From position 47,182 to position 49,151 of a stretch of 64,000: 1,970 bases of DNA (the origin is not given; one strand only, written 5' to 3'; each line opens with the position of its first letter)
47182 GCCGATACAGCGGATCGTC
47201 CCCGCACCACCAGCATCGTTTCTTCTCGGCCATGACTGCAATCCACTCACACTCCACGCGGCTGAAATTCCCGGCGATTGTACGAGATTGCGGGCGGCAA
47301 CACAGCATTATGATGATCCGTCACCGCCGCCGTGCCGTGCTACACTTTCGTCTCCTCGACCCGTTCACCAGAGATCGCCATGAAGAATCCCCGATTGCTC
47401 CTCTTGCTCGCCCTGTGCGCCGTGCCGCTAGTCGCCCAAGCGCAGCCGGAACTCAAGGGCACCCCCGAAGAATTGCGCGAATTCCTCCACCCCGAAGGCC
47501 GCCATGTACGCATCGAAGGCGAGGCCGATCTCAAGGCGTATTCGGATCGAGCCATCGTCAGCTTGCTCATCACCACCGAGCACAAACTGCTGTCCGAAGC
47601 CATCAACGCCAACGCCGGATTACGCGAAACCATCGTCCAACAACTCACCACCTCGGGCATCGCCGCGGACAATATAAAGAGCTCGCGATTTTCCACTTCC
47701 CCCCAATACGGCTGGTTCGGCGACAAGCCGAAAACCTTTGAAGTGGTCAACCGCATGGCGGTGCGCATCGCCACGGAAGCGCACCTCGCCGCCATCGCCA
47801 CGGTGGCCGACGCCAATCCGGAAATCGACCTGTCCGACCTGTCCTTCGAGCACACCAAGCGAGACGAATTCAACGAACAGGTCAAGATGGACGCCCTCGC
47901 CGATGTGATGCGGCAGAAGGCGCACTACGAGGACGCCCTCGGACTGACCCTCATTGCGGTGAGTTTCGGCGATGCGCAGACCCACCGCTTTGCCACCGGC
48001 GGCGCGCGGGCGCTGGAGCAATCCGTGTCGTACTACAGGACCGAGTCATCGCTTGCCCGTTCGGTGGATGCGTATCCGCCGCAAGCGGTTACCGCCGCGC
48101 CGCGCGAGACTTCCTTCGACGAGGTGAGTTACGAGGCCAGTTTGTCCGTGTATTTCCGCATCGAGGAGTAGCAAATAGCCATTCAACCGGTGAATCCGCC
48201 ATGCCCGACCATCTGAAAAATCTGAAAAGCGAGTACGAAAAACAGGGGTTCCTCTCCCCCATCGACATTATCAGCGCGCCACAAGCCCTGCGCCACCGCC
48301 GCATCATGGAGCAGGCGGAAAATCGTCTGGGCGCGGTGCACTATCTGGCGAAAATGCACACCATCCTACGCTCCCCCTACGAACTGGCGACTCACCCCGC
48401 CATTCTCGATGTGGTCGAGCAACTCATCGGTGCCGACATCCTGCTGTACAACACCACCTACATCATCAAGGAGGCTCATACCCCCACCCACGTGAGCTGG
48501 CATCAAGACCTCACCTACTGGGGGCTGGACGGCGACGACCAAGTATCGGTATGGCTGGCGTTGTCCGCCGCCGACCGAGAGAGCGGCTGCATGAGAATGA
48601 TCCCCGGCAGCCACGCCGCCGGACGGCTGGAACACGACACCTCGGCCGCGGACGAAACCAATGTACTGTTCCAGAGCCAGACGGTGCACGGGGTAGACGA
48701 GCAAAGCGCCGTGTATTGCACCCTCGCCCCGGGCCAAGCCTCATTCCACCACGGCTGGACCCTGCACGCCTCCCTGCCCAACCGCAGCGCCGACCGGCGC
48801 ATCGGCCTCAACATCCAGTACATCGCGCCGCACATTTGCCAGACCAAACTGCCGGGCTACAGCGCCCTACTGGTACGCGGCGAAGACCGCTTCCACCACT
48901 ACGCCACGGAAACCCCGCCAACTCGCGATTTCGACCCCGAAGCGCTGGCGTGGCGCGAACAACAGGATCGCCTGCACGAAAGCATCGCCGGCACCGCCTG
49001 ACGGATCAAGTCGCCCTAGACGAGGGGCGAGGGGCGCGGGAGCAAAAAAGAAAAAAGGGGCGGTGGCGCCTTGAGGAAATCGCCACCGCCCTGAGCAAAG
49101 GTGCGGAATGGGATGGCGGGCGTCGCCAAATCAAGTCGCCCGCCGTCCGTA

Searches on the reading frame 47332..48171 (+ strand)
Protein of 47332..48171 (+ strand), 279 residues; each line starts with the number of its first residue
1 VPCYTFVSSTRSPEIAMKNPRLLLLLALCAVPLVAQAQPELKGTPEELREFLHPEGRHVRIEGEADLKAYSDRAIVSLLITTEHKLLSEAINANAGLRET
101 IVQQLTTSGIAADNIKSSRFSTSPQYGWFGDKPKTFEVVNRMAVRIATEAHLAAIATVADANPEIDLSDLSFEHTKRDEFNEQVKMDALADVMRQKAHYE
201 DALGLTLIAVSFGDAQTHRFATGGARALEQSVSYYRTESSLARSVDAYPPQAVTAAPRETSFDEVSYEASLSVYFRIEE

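Call 56: search_protein_families(library=pfam, proteins=[window:47332-48171:+], max_evalue=0.00001)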
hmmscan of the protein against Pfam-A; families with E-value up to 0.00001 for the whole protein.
window:47332-48171:+ (279 aa): 1 family
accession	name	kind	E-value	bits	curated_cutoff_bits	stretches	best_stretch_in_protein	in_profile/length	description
PF04402.19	SIMPL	-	9.4e-20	72.2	25.2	1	60-273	2-203/205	Protein of unknown function (DUF541)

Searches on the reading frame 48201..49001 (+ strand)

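Call 56: search_protein_families(library=pfam, proteins=[window:48201-49001:+], max_evalue=0.00001)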
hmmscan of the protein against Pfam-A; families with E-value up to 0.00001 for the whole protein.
window:48201-49001:+ (266 aa): 1 family
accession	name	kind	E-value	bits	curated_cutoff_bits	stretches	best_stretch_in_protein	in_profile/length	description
PF05721.19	PhyH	-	8.2e-30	105.1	22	1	54-201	56-212/213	Phytanoyl-CoA dioxygenase (PhyH)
